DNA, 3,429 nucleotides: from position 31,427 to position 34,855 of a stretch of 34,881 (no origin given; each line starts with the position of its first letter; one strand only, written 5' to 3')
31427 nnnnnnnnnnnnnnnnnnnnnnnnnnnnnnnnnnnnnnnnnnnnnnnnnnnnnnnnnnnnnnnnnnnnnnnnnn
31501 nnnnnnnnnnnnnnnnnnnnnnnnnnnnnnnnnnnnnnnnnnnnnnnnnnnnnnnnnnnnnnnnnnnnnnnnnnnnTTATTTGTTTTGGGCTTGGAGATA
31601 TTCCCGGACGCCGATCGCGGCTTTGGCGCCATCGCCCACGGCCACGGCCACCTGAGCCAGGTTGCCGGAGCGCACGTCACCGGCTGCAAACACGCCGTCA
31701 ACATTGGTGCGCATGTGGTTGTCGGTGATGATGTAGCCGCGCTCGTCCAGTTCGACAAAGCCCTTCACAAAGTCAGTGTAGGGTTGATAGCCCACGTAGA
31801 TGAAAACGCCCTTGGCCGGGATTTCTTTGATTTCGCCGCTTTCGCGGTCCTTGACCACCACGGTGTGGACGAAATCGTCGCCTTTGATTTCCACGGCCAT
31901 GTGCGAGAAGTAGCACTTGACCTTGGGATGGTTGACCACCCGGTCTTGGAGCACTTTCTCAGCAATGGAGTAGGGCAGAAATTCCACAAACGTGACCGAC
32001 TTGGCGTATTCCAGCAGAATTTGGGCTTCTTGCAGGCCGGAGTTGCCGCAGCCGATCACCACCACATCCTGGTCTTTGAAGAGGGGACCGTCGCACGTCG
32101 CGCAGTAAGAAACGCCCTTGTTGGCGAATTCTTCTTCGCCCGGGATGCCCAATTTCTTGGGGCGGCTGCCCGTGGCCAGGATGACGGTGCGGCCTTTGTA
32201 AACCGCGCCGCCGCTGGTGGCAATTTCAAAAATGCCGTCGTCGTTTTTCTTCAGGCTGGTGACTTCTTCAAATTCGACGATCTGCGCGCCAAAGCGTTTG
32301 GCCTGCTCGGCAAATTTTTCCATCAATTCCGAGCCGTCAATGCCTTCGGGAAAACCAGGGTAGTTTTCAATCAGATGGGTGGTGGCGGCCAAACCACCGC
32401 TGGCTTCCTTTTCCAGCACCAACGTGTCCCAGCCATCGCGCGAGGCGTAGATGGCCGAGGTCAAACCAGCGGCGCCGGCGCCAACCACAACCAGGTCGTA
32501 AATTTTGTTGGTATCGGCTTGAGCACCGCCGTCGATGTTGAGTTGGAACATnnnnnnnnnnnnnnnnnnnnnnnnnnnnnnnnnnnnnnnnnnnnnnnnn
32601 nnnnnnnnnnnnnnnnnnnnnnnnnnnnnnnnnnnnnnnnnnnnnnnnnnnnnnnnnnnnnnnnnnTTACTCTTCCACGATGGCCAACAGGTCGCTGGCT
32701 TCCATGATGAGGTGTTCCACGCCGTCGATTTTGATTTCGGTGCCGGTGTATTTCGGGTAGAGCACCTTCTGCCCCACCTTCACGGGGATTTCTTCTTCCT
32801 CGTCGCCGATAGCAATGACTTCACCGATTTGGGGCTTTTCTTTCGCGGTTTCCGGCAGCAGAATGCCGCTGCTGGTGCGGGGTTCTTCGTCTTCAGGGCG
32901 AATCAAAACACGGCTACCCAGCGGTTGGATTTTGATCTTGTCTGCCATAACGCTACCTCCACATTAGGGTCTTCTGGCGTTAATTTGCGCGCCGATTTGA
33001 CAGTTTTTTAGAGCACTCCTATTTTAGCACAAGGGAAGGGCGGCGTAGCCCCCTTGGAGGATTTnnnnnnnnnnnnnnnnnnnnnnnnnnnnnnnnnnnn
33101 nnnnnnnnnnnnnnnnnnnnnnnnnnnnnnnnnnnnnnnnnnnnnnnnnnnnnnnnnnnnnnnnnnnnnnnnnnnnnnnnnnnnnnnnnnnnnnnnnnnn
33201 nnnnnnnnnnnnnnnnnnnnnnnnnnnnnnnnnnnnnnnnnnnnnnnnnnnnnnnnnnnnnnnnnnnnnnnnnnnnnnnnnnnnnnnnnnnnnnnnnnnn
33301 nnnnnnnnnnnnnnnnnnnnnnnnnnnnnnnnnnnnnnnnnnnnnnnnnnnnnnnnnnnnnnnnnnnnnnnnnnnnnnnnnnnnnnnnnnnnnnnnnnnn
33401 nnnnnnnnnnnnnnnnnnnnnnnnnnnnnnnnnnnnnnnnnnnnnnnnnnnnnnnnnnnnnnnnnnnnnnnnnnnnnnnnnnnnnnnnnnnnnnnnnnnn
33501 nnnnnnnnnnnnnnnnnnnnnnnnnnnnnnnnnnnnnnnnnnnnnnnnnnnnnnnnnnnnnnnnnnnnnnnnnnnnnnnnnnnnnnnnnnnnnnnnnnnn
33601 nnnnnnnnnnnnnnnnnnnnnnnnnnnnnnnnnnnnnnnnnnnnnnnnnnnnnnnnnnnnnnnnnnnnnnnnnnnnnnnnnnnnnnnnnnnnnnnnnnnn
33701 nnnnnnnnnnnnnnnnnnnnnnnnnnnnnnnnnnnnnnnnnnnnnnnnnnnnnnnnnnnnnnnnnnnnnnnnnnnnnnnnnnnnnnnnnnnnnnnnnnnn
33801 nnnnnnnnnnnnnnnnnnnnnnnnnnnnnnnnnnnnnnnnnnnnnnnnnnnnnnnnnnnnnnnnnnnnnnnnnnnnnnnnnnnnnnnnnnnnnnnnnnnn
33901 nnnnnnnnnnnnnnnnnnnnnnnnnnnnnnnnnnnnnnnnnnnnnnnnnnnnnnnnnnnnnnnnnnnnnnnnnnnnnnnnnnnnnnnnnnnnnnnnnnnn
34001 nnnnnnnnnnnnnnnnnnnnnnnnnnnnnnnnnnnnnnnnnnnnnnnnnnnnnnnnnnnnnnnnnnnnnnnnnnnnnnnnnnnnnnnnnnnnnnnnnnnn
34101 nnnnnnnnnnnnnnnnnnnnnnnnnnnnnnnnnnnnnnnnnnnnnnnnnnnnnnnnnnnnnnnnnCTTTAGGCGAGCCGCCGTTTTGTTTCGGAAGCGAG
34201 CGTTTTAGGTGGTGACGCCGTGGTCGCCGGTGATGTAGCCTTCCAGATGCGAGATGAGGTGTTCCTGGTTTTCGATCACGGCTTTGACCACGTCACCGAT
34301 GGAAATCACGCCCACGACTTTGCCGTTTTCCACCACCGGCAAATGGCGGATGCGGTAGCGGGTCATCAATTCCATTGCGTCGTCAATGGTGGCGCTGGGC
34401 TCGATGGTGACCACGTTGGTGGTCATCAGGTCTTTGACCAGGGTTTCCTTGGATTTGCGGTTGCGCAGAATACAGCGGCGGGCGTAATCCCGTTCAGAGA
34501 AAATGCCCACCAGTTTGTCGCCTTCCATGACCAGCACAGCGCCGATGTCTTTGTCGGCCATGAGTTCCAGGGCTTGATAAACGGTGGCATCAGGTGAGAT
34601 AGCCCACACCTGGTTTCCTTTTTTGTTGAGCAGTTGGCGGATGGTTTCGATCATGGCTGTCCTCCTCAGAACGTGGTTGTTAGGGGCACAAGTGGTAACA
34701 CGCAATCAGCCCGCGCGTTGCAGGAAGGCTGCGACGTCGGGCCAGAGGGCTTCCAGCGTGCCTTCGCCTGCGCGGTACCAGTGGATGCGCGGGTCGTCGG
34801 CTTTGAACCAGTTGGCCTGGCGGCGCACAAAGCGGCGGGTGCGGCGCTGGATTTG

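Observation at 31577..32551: Thioredoxin-reductase paralog that has lost the NADPH-binding signature, in tandem with a canonical trxB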

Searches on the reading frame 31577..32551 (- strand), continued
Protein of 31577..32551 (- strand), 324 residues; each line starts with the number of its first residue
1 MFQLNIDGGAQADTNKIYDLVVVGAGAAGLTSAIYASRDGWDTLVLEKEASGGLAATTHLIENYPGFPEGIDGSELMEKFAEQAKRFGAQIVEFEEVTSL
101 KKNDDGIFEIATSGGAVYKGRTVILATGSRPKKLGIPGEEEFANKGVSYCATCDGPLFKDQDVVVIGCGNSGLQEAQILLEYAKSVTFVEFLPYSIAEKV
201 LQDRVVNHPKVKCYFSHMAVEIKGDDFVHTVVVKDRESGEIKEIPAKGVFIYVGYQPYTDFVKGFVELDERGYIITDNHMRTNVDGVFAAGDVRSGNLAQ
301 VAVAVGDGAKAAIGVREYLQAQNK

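Call 27: find_encoding_contigs(protein=P0072, flank=5000, max_places=1)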
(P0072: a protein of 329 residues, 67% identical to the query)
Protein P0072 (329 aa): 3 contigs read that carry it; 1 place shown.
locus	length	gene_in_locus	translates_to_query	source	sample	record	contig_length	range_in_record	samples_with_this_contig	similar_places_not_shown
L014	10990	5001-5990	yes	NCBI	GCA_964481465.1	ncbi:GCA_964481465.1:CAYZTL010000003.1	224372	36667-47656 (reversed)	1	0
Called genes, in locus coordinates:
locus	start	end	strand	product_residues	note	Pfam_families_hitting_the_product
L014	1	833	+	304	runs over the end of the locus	PF01509:TruB_N, PF16198:TruB_C_2, PF09142:TruB_C (weak)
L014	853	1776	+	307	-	PF06574:FAD_syn, PF01687:Flavokinase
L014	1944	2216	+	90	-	PF00312:Ribosomal_S15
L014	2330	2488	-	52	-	-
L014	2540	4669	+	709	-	PF01138:RNase_PH, PF03725:RNase_PH_C, PF03726:PNPase, PF01138:RNase_PH, PF03725:RNase_PH_C (weak), PF00013:KH_1, PF22675:KH-I_KHDC4-BBP (weak), PF00575:S1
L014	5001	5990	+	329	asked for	PF01946:Thi4 (weak), PF07992:Pyr_redox_2, PF00890:FAD_binding_2 (weak), PF01266:DAO (weak), PF12831:FAD_oxidored (weak), PF13450:NAD_binding_8 (weak), PF13738:Pyr_redox_3, PF00070:Pyr_redox, +4 more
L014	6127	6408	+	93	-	PF00166:Cpn10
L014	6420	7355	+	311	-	PF00890:FAD_binding_2 (faint), PF01266:DAO (faint), PF03486:HI0933_like (faint), PF07992:Pyr_redox_2, PF13738:Pyr_redox_3, PF00070:Pyr_redox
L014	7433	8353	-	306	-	PF07136:DUF1385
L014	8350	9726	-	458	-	PF01546:Peptidase_M20, PF07687:M20_dimer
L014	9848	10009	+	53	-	-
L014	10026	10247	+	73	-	-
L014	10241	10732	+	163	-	PF22784:PTP-SAK, PF22785:Tc-R-P, PF00782:DSPc, PF22741:PTP-NADK (weak), PF00102:Y_phosphatase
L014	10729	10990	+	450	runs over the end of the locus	PF01979:Amidohydro_1, PF07969:Amidohydro_3 (faint)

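Call 49: search_protein_families(library=ncbifam, proteins=[L013:4189-4830:+], max_evalue=0.001)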
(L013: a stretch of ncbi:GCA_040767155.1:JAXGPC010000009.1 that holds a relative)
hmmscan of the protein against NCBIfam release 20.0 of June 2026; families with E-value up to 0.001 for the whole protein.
L013:4189-4830:+ (213 aa): 9 families
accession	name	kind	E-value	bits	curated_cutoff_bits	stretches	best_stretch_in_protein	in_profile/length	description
TIGR02187.2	PDO_seleno_TRX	equivalog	4.1e-70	235.4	185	1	7-209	3-207/209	protein disulfide oxidoreductase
TIGR03143.1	AhpF_homolog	hypoth_equivalog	2.8e-27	95.5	687.65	1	3-198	348-544/555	putative alkyl hydroperoxide reductase F subunit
TIGR03140.1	AhpF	equivalog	1.5e-23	83.1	502.9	1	3-210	1-197/515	alkyl hydroperoxide reductase subunit F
TIGR00411.1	redox_disulf_1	equivalog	4.2e-19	68.4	92.75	2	132-209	1-79/82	MJ0307 family thioredoxin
TIGR02196.1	GlrX_YruB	hypoth_equivalog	2.5e-05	24.7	88.55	1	135-198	3-64/74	glutaredoxin-like protein, YruB-family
TIGR00412.2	redox_disulf_2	subfamily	7.5e-05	23.1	62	0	140-204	7-69/75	MTH895/ArsE family thioredoxin-like protein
NF040730.1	CxCC_doxin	equivalog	0.00039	20.1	65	0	139-209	8-78/83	thioredoxin-like (seleno)protein SaoT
TIGR02181.1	GRX_bact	equivalog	0.00052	20.2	90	0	136-189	3-56/80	glutaredoxin 3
TIGR02183.1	GRXA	equivalog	0.00098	19.2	106.5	0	135-161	3-29/86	GrxA family glutaredoxin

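Call 57: search_protein_representatives(protein=window:31577-32551:-)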
Query: 324 residues. Proteins with E-value up to 0.001 (for the whole library): 37971; up to 1e-10: 18149; up to 1e-30: 4399. The best 150 are listed.
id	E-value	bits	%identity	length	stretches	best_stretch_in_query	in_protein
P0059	4.1e-147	505.8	68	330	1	1-321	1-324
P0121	5.3e-100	351.0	53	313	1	14-321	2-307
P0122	2.8e-99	348.7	35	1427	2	16-320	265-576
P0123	6.3e-93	327.8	51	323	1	15-319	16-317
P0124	1.4e-83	297.1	48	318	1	15-321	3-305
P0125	9.2e-79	281.3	44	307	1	16-320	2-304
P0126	7.1e-78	278.4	42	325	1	16-320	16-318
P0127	9.4e-78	278.0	45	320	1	15-320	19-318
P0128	4.9e-77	275.6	46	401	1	15-320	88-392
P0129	8.7e-77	274.8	45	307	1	17-320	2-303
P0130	6.0e-76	272.0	45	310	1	19-320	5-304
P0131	2.0e-75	270.3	46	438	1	11-321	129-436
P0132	3.9e-75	269.4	47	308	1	15-320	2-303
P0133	7.1e-75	268.5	44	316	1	12-320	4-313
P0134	1.4e-74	267.6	46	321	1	16-319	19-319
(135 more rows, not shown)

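Call 61: predict_structure(alignment_id=A2)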
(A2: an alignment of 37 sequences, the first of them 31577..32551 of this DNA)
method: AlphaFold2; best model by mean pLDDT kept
length: 324 residues; sequences in the alignment: 37
mean_pLDDT: 86.9   pTM: 0.79
mean pLDDT of the five models: 86.9, 86.8, 86.6, 85.2, 83.9
residues with pLDDT >= 90: 182; 70-90: 109; 50-70: 21; < 50: 12
segments of 3 or more residues with pLDDT < 50: 1-9
pLDDT, mean of each block of 10 residues (from residue 1): 39 86 92 95 81 60 68 82 93 84 94 91 90 88 85 83 94 87 96 91 91 97 95 97 96 83 93 92 97 81 89 95 70
secondary structure, 60 per line:
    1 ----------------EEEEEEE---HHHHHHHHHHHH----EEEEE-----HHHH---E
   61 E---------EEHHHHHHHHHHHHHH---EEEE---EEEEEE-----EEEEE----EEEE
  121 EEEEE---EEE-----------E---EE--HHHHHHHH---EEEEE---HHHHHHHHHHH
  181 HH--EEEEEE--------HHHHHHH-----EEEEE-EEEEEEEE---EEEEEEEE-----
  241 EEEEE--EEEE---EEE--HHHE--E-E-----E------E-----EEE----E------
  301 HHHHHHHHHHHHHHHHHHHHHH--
elements in order: E17-23 H27-38 E43-47 H53-56 H73-86 E90-93 E97-102 E108-112 E117-125 E129-131 H151-158 E162-166 H170-182 E185-190 H199-205 E211-215 E217-224 E228-235 E241-245 E248-251 E255-257 E287-289 H301-322

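Call 64: fold_search(model_id=the predicted structure, library=pdb)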
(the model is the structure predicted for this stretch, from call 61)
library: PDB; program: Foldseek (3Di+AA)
matches with E <= 10: 1986; with E <= 0.001: 1191
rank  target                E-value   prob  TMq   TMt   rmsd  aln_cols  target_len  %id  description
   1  7jyp                  1.2e-40  1.00  0.89  0.95   1.4       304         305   48  Structure of thioredoxin reductase from the thermophilic eubacterium Thermosipho africanus TCF52B (released 2021-10-06)
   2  2q7v_A                8.3e-40  1.00  0.87  0.90   2.0       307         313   42  Crystal Structure of Deinococcus Radiodurans Thioredoxin Reductase (released 2008-07-08)
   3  5mjk_A                1.1e-39  1.00  0.86  0.92   2.1       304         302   41  Crystal Structure of Lactococcus lactis Thioredoxin Reductase (FO conformation) (released 2017-04-12)
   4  7aaw_B                1.3e-39  1.00  0.87  0.90   2.0       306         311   40  Thioredoxin Reductase from Bacillus cereus (released 2021-09-15)
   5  4gcm_B                1.3e-39  1.00  0.88  0.92   2.0       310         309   39  Crystal structure of a thioredoxine reductase (trxB) from Staphylococcus aureus subsp. aureus Mu50 at 1.80 A resolutio (released 2012-08-29)
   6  7aaw_A                1.9e-39  1.00  0.87  0.89   2.2       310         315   41  Thioredoxin Reductase from Bacillus cereus (released 2021-09-15)
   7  4gcm_A                2.9e-39  1.00  0.87  0.92   2.1       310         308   39  Crystal structure of a thioredoxine reductase (trxB) from Staphylococcus aureus subsp. aureus Mu50 at 1.80 A resolutio (released 2012-08-29)
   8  5mh4                  4.1e-39  1.00  0.63  0.67   6.3       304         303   40  Crystal Structure of Lactococcus lactis Thioredoxin Reductase (FR conformation) (released 2017-04-12)
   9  5uwy                  4.4e-39  1.00  0.87  0.92   2.1       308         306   42  The crystal structure of thioredoxin reductase from Streptococcus pyogenes MGAS5005 (released 2017-03-15)
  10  2q7v_B                5.6e-39  1.00  0.87  0.92   2.0       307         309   42  Crystal Structure of Deinococcus Radiodurans Thioredoxin Reductase (released 2008-07-08)
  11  9xub_A                4.2e-38  1.00  0.88  0.92   2.1       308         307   39  Crystal Structure of Thioredoxin reductase from Mycobacterium tuberculosis. (released 2026-02-04)
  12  9xub_C                4.2e-38  1.00  0.86  0.90   2.2       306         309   39  Crystal Structure of Thioredoxin reductase from Mycobacterium tuberculosis. (released 2026-02-04)
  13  3f8p_D                1.3e-37  1.00  0.88  0.92   1.7       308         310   37  Structure of Sulfolobus solfataricus TrxR-B3 (released 2009-01-13)
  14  5uth                  3.8e-37  1.00  0.87  0.92   1.9       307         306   38  Crystal structure of thioredoxin reductase from Mycobacterium smegmatis in complex with FAD (released 2017-03-08)
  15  8cci                  4.6e-37  1.00  0.87  0.92   2.1       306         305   38  Crystal structure of Mycobacterium smegmatis thioredoxin reductase (released 2023-07-26)
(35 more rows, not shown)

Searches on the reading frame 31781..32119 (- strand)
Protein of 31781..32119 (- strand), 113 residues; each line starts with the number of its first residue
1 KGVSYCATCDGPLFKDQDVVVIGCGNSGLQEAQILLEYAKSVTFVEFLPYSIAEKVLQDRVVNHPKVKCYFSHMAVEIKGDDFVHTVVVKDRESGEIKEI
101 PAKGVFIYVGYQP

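Call 36: search_solved_structures(query=window:31781-32119:-, max_evalue=0.00001, show_alignments=5)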
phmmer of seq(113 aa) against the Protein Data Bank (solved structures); distinct sequences matched with E-value up to 0.00001: 47.
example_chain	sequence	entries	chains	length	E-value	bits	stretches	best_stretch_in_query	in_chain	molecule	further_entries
7jyp_A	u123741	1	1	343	1.1e-28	103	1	1-113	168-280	Thioredoxin reductase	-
2a87_A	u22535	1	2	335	2.6e-23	85.6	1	1-113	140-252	Thioredoxin reductase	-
9xub_A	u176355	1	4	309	2.8e-23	85.5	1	1-113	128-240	Thioredoxin reductase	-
5mh4_A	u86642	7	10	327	5.7e-23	84.5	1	1-113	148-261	Thioredoxin reductase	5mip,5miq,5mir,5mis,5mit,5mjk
5uwy_A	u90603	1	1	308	5.8e-23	84.5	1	1-113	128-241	Thioredoxin reductase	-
7aaw_A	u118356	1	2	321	3e-22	82.2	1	1-113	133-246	Thioredoxin reductase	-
2q7v_A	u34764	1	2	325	1.4e-21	80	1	1-113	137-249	Thioredoxin reductase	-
3f8p_A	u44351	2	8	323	3.6e-21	78.7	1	1-113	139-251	Thioredoxin reductase (TrxB-3)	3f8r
3cty_A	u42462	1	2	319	4e-21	78.6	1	1-113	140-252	Thioredoxin reductase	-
1hyu_A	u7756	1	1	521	1.4e-20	76.8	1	1-113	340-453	ALKYL HYDROPEROXIDE REDUCTASE SUBUNIT F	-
1fl2_A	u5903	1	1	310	1.5e-20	76.7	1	1-113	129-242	ALKYL HYDROPEROXIDE REDUCTASE SUBUNIT F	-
4o5q_A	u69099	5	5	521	2.5e-20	76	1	1-113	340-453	Alkyl hydroperoxide reductase subunit F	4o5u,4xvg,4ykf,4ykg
4zn0_A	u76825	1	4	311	5.3e-20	74.9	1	1-113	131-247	Thioredoxin reductase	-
3f8d_A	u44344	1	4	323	5.3e-20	74.9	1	1-113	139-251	Thioredoxin reductase (TrxB-3)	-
5uth_A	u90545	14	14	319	3.3e-19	72.4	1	2-113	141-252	Thioredoxin reductase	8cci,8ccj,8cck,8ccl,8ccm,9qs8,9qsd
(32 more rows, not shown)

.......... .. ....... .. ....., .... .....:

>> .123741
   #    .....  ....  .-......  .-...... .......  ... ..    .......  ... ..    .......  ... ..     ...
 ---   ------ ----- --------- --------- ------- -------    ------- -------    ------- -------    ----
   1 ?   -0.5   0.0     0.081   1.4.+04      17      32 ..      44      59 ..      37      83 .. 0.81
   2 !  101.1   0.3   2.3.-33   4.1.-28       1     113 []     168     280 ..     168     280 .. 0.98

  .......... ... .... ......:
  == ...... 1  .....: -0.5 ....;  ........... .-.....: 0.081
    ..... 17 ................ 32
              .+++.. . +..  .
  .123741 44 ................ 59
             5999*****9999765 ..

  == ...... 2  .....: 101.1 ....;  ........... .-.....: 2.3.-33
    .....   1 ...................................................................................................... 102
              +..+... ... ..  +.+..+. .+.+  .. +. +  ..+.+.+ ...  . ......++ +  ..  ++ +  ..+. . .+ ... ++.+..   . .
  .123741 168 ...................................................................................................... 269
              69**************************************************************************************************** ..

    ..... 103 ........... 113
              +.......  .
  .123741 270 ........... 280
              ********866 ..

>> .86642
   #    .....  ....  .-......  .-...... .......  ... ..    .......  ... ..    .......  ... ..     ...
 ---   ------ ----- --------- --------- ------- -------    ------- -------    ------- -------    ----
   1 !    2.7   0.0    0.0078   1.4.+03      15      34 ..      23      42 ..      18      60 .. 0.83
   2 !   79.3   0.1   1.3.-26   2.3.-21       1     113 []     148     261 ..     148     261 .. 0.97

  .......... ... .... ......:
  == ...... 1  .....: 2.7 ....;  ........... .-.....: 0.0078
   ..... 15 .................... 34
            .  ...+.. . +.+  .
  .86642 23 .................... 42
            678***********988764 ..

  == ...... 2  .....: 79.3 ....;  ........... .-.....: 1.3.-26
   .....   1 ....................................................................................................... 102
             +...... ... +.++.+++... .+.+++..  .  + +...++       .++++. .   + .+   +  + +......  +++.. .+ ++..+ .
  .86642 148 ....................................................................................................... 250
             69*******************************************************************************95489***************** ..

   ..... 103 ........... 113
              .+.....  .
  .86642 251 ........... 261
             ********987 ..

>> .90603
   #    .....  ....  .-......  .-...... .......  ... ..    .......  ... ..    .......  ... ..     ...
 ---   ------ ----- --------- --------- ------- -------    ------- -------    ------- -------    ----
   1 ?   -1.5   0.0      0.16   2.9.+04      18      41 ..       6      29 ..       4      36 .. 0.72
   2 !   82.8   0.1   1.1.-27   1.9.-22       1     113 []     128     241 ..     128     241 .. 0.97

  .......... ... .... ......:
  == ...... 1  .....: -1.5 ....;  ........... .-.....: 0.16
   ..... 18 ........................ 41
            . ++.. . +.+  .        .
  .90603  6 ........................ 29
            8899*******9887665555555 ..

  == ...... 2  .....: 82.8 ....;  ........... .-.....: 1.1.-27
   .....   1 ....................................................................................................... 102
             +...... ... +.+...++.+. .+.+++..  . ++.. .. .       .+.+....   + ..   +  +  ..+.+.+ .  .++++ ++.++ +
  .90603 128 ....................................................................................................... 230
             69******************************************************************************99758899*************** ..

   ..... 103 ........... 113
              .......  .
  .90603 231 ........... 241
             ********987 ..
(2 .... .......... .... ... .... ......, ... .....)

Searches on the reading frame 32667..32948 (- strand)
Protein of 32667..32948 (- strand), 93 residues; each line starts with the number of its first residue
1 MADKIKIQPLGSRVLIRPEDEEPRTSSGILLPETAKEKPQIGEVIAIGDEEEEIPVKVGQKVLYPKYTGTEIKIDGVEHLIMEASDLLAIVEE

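Call 3: search_protein_families(library=pfam, proteins=[window:32667-32948:-])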
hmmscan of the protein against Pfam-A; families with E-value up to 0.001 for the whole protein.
window:32667-32948:- (93 aa): 1 family
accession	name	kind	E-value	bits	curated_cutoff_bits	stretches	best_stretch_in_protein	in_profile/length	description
PF00166.26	Cpn10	-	1.8e-28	98.8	21.1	1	6-91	1-93/93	Chaperonin 10 Kd subunit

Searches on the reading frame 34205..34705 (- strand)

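Call 3: search_protein_families(library=pfam, proteins=[window:34205-34705:-])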
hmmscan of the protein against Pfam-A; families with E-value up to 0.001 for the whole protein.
window:34205-34705:- (166 aa): 1 family
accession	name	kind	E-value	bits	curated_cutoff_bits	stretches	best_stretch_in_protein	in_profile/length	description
PF00571.33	CBS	-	1.1e-31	109.3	24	2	90-144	1-56/57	CBS domain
